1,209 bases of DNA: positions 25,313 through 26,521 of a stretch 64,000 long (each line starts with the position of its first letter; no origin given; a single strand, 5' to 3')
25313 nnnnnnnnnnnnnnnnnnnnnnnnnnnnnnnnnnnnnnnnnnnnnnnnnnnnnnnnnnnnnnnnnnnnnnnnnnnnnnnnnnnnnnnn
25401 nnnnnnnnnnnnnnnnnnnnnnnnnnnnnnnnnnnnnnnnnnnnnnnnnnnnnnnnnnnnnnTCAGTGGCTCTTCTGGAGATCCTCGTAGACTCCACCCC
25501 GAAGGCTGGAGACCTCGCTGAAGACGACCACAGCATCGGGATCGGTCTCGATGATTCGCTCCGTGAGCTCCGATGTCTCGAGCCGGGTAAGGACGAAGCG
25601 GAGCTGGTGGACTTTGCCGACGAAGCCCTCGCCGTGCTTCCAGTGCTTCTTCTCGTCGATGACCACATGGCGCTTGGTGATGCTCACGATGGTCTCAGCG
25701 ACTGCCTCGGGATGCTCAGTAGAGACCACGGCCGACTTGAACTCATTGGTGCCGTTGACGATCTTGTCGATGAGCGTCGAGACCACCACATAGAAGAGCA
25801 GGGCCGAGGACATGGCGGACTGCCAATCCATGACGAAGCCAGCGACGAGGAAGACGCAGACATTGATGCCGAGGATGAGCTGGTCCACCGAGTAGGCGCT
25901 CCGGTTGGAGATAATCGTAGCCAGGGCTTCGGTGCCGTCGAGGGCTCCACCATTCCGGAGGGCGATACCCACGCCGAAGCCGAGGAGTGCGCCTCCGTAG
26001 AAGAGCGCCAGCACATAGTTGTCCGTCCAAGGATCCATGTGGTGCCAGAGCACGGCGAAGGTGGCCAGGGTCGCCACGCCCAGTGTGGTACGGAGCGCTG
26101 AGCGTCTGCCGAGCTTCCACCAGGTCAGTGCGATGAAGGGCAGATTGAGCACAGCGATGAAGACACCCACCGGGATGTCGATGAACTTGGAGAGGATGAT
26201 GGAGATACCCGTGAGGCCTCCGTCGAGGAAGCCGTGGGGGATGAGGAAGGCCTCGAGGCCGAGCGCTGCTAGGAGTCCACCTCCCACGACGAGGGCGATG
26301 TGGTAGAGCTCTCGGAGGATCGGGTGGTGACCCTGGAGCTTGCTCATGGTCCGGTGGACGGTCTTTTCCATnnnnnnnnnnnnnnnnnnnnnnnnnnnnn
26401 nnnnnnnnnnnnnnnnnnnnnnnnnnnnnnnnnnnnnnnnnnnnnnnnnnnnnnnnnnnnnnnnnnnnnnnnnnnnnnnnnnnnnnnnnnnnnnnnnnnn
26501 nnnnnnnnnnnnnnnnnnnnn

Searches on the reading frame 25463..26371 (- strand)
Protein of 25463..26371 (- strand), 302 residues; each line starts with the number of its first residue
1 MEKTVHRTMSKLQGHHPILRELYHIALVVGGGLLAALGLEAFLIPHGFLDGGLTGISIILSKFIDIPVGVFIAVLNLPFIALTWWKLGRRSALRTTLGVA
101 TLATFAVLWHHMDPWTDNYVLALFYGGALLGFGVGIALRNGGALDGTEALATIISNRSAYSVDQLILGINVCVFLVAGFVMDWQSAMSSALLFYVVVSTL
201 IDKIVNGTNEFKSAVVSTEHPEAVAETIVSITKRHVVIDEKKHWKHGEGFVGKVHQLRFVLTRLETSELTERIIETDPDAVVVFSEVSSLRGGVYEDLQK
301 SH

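Call 13: search_protein_families(library=pfam, proteins=[window:25463-26371:-], max_evalue=0.001)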
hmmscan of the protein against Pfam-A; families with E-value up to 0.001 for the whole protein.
window:25463-26371:- (302 aa): 2 families
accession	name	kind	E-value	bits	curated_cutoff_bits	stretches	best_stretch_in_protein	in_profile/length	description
PF02588.21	YitT_membrane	-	8.5e-54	182.5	24.3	1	25-228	2-204/205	Uncharacterised 5xTM membrane BCR, YitT family COG1284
PF10035.14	DUF2179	-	0.0001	22.5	22.8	1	252-292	14-55/55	Uncharacterized protein conserved in bacteria (DUF2179)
